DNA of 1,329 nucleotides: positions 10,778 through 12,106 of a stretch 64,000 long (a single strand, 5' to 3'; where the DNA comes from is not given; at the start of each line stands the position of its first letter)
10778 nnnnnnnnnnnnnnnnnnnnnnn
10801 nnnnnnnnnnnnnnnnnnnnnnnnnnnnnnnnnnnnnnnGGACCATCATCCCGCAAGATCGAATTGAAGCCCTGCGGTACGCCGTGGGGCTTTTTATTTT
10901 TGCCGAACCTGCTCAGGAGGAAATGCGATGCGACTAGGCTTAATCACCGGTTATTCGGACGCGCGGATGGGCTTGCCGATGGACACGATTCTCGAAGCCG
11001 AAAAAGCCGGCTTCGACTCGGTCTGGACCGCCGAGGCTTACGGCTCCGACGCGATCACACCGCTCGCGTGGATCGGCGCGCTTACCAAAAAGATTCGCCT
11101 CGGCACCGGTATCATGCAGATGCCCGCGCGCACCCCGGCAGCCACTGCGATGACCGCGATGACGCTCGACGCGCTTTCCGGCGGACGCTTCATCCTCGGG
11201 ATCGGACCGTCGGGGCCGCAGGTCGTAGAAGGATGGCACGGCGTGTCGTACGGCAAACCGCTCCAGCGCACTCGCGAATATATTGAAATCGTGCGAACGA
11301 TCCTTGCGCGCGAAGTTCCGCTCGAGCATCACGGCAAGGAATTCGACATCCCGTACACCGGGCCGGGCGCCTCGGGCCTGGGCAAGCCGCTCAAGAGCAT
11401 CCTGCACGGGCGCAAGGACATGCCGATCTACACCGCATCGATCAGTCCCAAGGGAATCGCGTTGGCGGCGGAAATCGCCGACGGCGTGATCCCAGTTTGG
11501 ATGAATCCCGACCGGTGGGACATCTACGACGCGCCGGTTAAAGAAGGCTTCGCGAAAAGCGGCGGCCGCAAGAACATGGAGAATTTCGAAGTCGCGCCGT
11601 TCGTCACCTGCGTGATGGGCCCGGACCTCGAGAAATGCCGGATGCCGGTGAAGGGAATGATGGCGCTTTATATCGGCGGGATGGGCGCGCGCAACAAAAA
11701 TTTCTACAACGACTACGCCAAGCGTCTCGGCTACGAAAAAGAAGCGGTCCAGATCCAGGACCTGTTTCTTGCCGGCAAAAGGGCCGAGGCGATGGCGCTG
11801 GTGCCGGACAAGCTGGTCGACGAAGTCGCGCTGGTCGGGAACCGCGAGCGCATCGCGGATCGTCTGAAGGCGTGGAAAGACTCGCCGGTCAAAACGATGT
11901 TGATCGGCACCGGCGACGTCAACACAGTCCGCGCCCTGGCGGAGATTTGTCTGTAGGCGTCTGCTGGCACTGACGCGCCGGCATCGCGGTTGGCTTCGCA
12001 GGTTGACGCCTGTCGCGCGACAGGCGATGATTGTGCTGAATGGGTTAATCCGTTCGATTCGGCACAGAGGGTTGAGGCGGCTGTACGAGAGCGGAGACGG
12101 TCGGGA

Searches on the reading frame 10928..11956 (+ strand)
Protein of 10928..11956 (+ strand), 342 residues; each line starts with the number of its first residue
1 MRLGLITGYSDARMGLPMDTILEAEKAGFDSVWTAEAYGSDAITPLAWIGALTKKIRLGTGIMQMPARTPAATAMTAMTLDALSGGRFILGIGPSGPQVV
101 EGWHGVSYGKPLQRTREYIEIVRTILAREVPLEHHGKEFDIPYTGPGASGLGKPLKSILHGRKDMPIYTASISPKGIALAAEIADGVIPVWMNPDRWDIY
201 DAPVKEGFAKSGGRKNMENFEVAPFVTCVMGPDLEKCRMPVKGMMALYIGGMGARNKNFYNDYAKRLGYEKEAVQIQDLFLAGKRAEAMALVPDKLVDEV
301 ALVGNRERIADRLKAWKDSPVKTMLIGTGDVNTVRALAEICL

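Call 17: search_protein_families(library=pfam, proteins=[window:10928-11956:+], max_evalue=1e-10)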
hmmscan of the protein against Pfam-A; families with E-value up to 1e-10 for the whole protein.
window:10928-11956:+ (342 aa): 1 family
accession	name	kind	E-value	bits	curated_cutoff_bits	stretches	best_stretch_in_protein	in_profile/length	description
PF00296.26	Bac_luciferase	-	1.2e-71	242.1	27.9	1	20-321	28-312/314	Luciferase-like monooxygenase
